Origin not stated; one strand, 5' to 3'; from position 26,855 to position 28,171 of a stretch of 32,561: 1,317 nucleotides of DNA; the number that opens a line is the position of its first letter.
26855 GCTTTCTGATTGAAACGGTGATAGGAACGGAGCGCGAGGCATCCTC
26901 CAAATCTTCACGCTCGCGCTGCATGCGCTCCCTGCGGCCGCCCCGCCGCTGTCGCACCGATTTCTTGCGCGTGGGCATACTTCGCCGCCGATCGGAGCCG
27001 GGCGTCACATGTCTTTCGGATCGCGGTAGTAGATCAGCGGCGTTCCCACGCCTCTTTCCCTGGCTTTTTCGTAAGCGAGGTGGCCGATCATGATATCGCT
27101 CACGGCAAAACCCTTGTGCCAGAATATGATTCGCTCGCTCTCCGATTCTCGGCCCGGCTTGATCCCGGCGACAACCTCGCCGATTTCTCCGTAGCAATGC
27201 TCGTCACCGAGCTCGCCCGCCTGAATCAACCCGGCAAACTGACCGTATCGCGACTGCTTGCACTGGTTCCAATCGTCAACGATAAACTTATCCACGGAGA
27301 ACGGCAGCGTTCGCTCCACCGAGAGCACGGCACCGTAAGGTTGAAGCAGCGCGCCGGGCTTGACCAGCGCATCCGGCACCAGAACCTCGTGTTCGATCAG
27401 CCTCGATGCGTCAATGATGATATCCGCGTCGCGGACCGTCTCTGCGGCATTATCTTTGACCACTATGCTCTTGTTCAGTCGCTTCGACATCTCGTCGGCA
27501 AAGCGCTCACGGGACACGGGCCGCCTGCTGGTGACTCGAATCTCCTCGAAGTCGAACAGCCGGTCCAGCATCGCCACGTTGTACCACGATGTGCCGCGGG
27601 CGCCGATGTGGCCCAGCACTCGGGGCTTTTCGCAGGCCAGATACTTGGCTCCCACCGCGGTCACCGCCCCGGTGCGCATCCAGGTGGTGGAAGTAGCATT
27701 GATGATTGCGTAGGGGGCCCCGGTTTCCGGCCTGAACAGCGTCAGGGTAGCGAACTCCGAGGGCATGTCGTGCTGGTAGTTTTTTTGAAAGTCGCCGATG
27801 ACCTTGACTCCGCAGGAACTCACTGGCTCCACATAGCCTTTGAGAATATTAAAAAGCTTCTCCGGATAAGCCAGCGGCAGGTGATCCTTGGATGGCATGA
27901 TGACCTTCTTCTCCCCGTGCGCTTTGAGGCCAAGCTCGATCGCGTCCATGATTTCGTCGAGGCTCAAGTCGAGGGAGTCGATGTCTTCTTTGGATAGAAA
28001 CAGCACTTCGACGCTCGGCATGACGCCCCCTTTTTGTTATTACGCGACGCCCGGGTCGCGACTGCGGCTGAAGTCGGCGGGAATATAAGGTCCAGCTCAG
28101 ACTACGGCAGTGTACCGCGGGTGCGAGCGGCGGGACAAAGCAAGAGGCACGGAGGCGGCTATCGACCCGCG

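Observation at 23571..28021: Orphan non-Pyl MttB methyltransferase + OCD-family enzyme arranged head-to-tail with hutH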

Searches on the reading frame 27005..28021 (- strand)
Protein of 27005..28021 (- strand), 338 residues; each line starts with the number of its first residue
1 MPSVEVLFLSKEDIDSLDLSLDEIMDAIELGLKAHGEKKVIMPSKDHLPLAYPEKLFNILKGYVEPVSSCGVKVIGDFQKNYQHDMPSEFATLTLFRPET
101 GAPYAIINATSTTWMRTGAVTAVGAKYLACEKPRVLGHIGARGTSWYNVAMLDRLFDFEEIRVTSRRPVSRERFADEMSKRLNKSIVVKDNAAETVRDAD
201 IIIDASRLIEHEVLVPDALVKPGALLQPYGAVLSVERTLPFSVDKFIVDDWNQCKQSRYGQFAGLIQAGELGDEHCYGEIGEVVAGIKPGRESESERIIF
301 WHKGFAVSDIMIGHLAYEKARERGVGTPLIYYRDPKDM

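Call 3: search_protein_families(library=pfam, proteins=[window:27005-28021:-])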
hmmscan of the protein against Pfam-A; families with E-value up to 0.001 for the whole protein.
window:27005-28021:- (338 aa): 1 family
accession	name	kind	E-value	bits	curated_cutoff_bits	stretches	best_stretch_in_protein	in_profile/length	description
PF02423.21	OCD_Mu_crystall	-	8.2e-48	163.4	24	1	8-322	5-312/314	Ornithine cyclodeaminase/mu-crystallin family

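Call 4: search_protein_families(library=ncbifam, proteins=[window:27005-28021:-])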
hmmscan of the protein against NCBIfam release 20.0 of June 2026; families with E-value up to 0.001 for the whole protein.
window:27005-28021:- (338 aa): 13 families
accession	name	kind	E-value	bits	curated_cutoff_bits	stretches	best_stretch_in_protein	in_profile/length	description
TIGR02371.1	ala_DH_arch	equivalog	1.9e-52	178.4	409.15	1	5-327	1-320/325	alanine dehydrogenase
NF006379.0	PRK08618.1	equivalog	2.1e-42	145.6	417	1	7-327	2-322/326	ornithine cyclodeaminase family protein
TIGR03944.1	dehyd_SbnB_fam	equivalog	1.4e-35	122.8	326.9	1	8-329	3-324/327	2,3-diaminopropionate biosynthesis protein SbnB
NF004848.0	PRK06199.1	subfamily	9.7e-32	110.5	362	1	46-335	67-376/379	tyramine oxidase subunit B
NF006141.0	PRK08291.1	equivalog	9.7e-30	103.6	408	1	8-327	6-326/330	cyclodeaminase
NF004793.0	PRK06141.1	equivalog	2.7e-26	92.3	322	1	34-321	24-312/314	bifunctional Delta(1)-pyrroline-2-carboxylate/Delta(1)-piperideine-2-carboxylate reductase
TIGR02992.1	ectoine_eutC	equivalog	1.5e-25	90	471.65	1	18-327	14-323/326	ectoine utilization protein EutC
NF005296.0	PRK06823.1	equivalog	7.1e-23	81.1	438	1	10-319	5-312/315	ornithine cyclodeaminase family protein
NF045643.1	ImmsucRedBhcD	equivalog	2.6e-20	73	500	1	52-327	46-317/321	iminosuccinate reductase BhcD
NF005762.1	PRK07589.1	equivalog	3.7e-18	65.6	350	1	71-331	66-320/334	ornithine cyclodeaminase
NF005603.0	PRK07340.1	equivalog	5.9e-12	45.4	266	1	24-205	21-197/307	delta(1)-pyrroline-2-carboxylate reductase family protein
NF045512.1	PyrPipCarbRedLhpI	equivalog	1.1e-09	37.9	400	1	19-196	12-186/298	bifunctional Delta(1)-pyrroline-2-carboxylate/Delta(1)-piperideine-2-carboxylate reductase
NF005011.0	PRK06407.1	subfamily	1.1e-06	28.1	337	1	93-203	79-188/302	ornithine cyclodeaminase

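Call 16: find_related_loci(query=A1, collection=genome_contigs, flank=8000)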
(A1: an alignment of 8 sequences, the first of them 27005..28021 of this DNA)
Query A1 (338 aa) in genome_contigs; peptide patterns used: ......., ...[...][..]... (x = any residue, [..] = any of these).
128 stretches matched a pattern; 86 encode a relative of the query (tblastn E <= 1e-3); the best 80 are kept; 80 distinct loci.
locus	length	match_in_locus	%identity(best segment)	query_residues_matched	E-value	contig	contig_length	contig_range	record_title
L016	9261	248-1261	92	1-338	0e+0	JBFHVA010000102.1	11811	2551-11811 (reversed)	MAG: Gammaproteobacteria bacterium isolate Mix_sand09.2021.07.G.31 k141_289998_length_11811_cov_23.6774, whole genome sh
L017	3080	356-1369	90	1-338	0e+0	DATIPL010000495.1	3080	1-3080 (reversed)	MAG TPA_asm: Gammaproteobacteria bacterium isolate SMAG_U15849 k141_33720, whole genome shotgun sequence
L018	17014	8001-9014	77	1-338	0e+0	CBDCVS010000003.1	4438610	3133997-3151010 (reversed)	MAG: Candidatus Promineifilaceae bacterium isolate 0f3264e9-d07a-4064-bd01-bd2e928dc920 genome assembly, contig: contig_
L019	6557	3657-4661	78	4-338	0e+0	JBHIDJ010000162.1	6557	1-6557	MAG: Acidiferrobacterales bacterium isolate Baj_1_bin.3 NODE_700_length_6557_cov_12.534912, whole genome shotgun sequenc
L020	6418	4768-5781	78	1-338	0e+0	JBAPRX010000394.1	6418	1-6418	MAG: Candidatus Promineifilaceae bacterium isolate MFD01065_ilm_asm_bin18 k127_127817, whole genome shotgun sequence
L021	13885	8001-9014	79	1-338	0e+0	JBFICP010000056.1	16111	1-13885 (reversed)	MAG: Gammaproteobacteria bacterium isolate Mix_sand11.2021.09.D.12 k141_799139_length_16111_cov_21.7369, whole genome sh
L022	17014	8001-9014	77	1-338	0e+0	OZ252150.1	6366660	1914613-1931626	MAG: Anaerolineales bacterium isolate ed016152-bc35-4daa-af1a-9bf7613e1c63 genome assembly, chromosome: 1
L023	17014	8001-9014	77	1-338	0e+0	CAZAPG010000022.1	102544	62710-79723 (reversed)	MAG TPA_asm: uncultured Caldilineaceae bacterium isolate binchicken_co350_69 genome assembly, contig: NODE_282_length_10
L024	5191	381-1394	78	1-338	0e+0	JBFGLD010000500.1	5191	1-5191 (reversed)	MAG: Anaerolineae bacterium isolate Mix_sand03.2021.01.D.74 k141_2498974_length_5191_cov_12.0000, whole genome shotgun s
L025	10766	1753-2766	76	1-338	0e+0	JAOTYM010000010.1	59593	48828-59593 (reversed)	MAG: Gammaproteobacteria bacterium isolate 21_Jan_SF_Bin47 21_Jan_SF_Bin47_scaffold_216_c1, whole genome shotgun sequenc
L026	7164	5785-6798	78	1-338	0e+0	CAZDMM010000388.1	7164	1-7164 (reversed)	MAG TPA_asm: uncultured Caldilineaceae bacterium isolate binchicken_co130_5 genome assembly, contig: NODE_6797_length_71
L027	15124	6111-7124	74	1-338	6e-180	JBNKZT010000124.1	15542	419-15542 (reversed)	MAG: Candidatus Promineifilaceae bacterium isolate D1.bin.20.strict NODE_124_length_15542_cov_3.418817, whole genome sho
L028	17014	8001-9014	76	1-338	5e-180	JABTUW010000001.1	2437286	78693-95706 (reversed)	MAG: Anaerolineales bacterium isolate H5_CFX7 seq001, whole genome shotgun sequence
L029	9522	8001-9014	75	1-338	1e-179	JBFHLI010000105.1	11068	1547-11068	MAG: Gammaproteobacteria bacterium isolate Mix_sand07.2021.05.Z.24 k141_1479376_length_11068_cov_10.9876, whole genome s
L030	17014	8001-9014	76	1-338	7e-179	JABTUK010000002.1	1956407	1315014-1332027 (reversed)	MAG: Anaerolineales bacterium isolate H5_CFX5 seq002, whole genome shotgun sequence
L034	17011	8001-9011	74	1-337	2e-174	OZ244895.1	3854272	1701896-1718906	MAG: Gammaproteobacteria bacterium isolate 2a8f59a4-eafa-43e2-be5e-6ec9451ba83a genome assembly, chromosome: 1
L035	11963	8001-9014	74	1-338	1e-174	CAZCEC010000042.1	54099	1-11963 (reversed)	MAG TPA_asm: uncultured Anaerolineales bacterium isolate binchicken_co179_60 genome assembly, contig: NODE_1868_length_5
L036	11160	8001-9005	74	4-338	1e-174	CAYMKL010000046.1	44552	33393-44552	MAG TPA_asm: uncultured Anaerolineae bacterium isolate SRP167671_co1_184 genome assembly, contig: NODE_915_length_44552_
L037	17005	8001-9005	75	4-338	6e-174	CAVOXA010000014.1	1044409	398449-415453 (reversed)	MAG: uncultured Chloroflexia bacterium isolate MFD09964.bin.2.208 genome assembly, contig: contig_5177, whole genome sho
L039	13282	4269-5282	73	1-338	4e-173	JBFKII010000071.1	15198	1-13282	MAG: Anaerolineales bacterium isolate Mix_sand21.2022.07.G.30 k141_2216929_length_15198_cov_11.0351, whole genome shotgu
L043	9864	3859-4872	73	1-338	2e-171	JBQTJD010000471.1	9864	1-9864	MAG: Anaerolineales bacterium isolate SAW132 c_000000168097, whole genome shotgun sequence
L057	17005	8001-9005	71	3-337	8e-167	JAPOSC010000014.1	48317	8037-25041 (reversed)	MAG: Thiotrichales bacterium isolate CAR2_bin_14 NODE_204_length_48317_cov_47.078, whole genome shotgun sequence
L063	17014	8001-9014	70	1-338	4e-165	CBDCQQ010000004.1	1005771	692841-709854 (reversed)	MAG: Arenicellales bacterium isolate b687d975-9751-486f-9689-3abe7c8b9e48 genome assembly, contig: contig_4, whole genom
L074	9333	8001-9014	70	1-338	1e-163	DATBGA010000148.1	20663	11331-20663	MAG TPA_asm: Candidatus Methylomirabilota bacterium isolate SMAG_U3825 k141_629617, whole genome shotgun sequence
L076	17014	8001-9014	70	1-338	3e-163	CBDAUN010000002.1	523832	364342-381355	MAG: Arenicellales bacterium isolate 4b1a9172-e6ad-4a24-baea-051ab58f0616 genome assembly, contig: contig_2, whole genom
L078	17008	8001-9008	70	3-338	2e-162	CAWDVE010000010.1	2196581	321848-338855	MAG: uncultured Candidatus Rokubacteria bacterium isolate MFD05674.bin.2.168 genome assembly, contig: contig_27548, whol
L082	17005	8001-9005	72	3-337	1e-170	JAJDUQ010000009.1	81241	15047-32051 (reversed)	MAG: Gammaproteobacteria bacterium isolate jk18x1bzbins.85 k141_987059, whole genome shotgun sequence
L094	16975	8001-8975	45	8-331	4e-93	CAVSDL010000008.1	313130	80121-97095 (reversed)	MAG: uncultured beta proteobacterium isolate MFD02134.bin.1.210 genome assembly, contig: contig_28490, whole genome shot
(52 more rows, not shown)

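Call 22: search_protein_families(library=pfam, proteins=[L063:6288-7634:-, L063:9042-9620:+, L063:9777-11018:+, L063:11015-11440:+, L063:5497-6291:+, L063:3821-5482:+, L063:3135-3824:+, L063:2782-3135:+, L028:5799-7133:+, L028:7282-7917:+])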
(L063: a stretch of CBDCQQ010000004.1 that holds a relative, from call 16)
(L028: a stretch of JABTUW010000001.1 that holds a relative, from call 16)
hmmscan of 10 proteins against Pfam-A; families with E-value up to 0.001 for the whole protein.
L063:6288-7634:- (448 aa): 1 family
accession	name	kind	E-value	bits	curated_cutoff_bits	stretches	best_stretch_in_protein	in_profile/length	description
PF00202.27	Aminotran_3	-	3.7e-94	316.1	30.5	1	16-435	13-402/403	Aminotransferase class-III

L063:9042-9620:+ (192 aa): 2 families
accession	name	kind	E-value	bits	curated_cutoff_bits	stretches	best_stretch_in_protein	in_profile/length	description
PF00929.31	RNase_T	-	5e-34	118.7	24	1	14-176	1-164/164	Exonuclease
PF16473.11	Rv2179c-like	-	0.00042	20.5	27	1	14-170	3-167/177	3'-5' exoribonuclease Rv2179c-like domain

L063:9777-11018:+ (413 aa): 1 family
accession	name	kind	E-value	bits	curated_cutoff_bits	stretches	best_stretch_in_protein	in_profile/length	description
PF04412.18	AcnX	-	2e-109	366.4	31.5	1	1-406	1-400/400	Aconitase X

L063:11015-11440:+ (141 aa): 1 family
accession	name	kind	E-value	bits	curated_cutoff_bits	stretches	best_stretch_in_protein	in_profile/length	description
PF01989.23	AcnX_swivel_put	-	1.2e-22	80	27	1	28-106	1-79/80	Aconitase X swivel domain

L063:5497-6291:+ (264 aa): 1 family
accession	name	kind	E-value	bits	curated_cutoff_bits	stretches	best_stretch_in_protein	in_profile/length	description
PF04116.19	FA_hydroxylase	-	3.6e-27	95.8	31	1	88-224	2-132/132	Fatty acid hydroxylase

L063:3821-5482:+ (553 aa): 4 families
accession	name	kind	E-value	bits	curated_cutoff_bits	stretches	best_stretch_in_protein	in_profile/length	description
PF12804.13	NTP_transf_3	-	3.5e-39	135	27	1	348-510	1-158/160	MobA-like NTP transferase domain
PF01128.25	IspD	-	4.7e-09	36.8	27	1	346-470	1-125/221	2-C-methyl-D-erythritol 4-phosphate cytidylyltransferase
PF02348.25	CTP_transf_3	-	3.7e-06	27.3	22.6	1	347-460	1-112/217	Cytidylyltransferase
PF00483.29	NTP_transferase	-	7.1e-06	26.2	21.2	1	348-467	2-129/245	Nucleotidyl transferase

L063:3135-3824:+ (229 aa): 1 family
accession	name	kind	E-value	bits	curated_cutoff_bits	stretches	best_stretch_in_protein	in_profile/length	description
PF13478.12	XdhC_C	-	3.9e-44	150.6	29.7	1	78-219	1-125/125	XdhC Rossmann domain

L063:2782-3135:+ (117 aa): 1 family
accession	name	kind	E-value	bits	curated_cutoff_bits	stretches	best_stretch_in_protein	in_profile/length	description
PF02625.21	XdhC_CoxI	-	8.5e-25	86.9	24.3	1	17-84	1-68/68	XdhC and CoxI family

L028:5799-7133:+ (444 aa): 2 families
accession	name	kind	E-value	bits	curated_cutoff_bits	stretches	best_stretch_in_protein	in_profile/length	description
PF01266.30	DAO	-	1e-36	127.6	27.9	1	11-410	2-352/353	FAD dependent oxidoreductase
PF07992.20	Pyr_redox_2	-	1.7e-06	28.1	26.1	1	161-226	183-245/291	Pyridine nucleotide-disulphide oxidoreductase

L028:7282-7917:+ (211 aa): 0 families

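Call 23: search_protein_families(library=pfam, proteins=[L028:4942-5706:-, L036:9036-10313:+, L076:9623-10711:-, L076:10826-11977:-, L076:12076-13197:-, L043:1384-2589:+, L043:2591-3787:+, L074:7881-9074:-, L074:5761-7185:-])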
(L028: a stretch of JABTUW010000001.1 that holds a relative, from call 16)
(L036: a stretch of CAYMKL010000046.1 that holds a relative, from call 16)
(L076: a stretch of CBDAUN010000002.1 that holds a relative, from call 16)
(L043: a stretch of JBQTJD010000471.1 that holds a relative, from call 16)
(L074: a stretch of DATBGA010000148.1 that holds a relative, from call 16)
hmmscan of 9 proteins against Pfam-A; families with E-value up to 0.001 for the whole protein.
L028:4942-5706:- (254 aa): 2 families
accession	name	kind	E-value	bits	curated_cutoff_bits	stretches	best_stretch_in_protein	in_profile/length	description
PF08348.17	PAS_6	-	7.9e-25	87.4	27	1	38-145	1-112/115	YheO-like PAS domain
PF13309.12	HTH_22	-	6.3e-17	61.8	29.6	1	173-234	2-63/63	HTH domain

L036:9036-10313:+ (425 aa): 2 families
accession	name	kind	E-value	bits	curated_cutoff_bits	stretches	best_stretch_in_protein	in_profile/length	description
PF01053.26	Cys_Met_Meta_PP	-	4.2e-114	381.5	27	1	28-422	1-381/381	Cys/Met metabolism PLP-dependent enzyme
PF00266.25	Aminotran_5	-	0.00024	20.6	21.5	1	158-237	128-207/371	Aminotransferase class-V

L076:9623-10711:- (362 aa): 7 families
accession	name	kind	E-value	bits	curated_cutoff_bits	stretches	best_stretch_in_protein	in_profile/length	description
PF13484.11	Fer4_16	-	1.9e-23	83.4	30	1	197-261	1-66/66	4Fe-4S double cluster binding domain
PF08331.15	QueG_DUF1730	-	2.7e-23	82.1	25.1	1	66-145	1-77/77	Epoxyqueuosine reductase QueG, DUF1730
PF13187.11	Fer4_9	-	1.1e-05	25.8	27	0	198-214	2-18/52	4Fe-4S dicluster domain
PF12838.12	Fer4_7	-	3.6e-05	24.6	27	0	197-261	1-51/52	4Fe-4S dicluster domain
PF13237.11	Fer4_10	-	0.00019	21.8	25.5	0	195-212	6-25/53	4Fe-4S dicluster domain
PF25160.1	LdpA_Fe-S-bd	-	0.00053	20.2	27.6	0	196-215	26-45/49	LdpA Fe-S cluster-binding domain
PF00037.32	Fer4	-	0.00071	19.7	21.1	1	196-214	6-24/24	4Fe-4S binding domain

L076:10826-11977:- (383 aa): 1 family
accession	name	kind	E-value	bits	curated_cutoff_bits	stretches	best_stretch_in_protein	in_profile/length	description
PF02515.22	CoA_transf_3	-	7.6e-121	404.1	23.3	1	10-374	1-365/366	CoA-transferase family III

L076:12076-13197:- (373 aa): 2 families
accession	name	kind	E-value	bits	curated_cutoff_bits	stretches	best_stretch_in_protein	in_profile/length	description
PF03480.18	DctP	-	7.2e-46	157.2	23.4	1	53-326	12-281/286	Bacterial extracellular solute-binding protein, family 7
PF10518.14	TAT_signal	-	6.8e-05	23.1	22.7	1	6-23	2-19/21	TAT (twin-arginine translocation) pathway signal sequence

L043:1384-2589:+ (401 aa): 3 families
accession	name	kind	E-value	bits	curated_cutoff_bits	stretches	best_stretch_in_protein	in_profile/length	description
PF07690.21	MFS_1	-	1.7e-35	123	33.4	1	19-320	2-314/347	Major Facilitator Superfamily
PF12832.13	MFS_1_like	-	2.2e-07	30.7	25.2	1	16-170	215-372/373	MFS_1 like family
PF05977.19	MFS_3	-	0.00035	19.6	27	1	42-193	39-196/524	Transmembrane secretion effector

L043:2591-3787:+ (398 aa): 2 families
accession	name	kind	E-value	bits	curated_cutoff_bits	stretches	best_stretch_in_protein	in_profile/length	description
PF07690.21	MFS_1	-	2.3e-39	135.8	33.4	2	28-307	15-305/347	Major Facilitator Superfamily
PF03092.22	BT1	-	2.9e-07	30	22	1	30-196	10-187/432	BT1 family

L074:7881-9074:- (397 aa): 0 families

L074:5761-7185:- (474 aa): 0 families
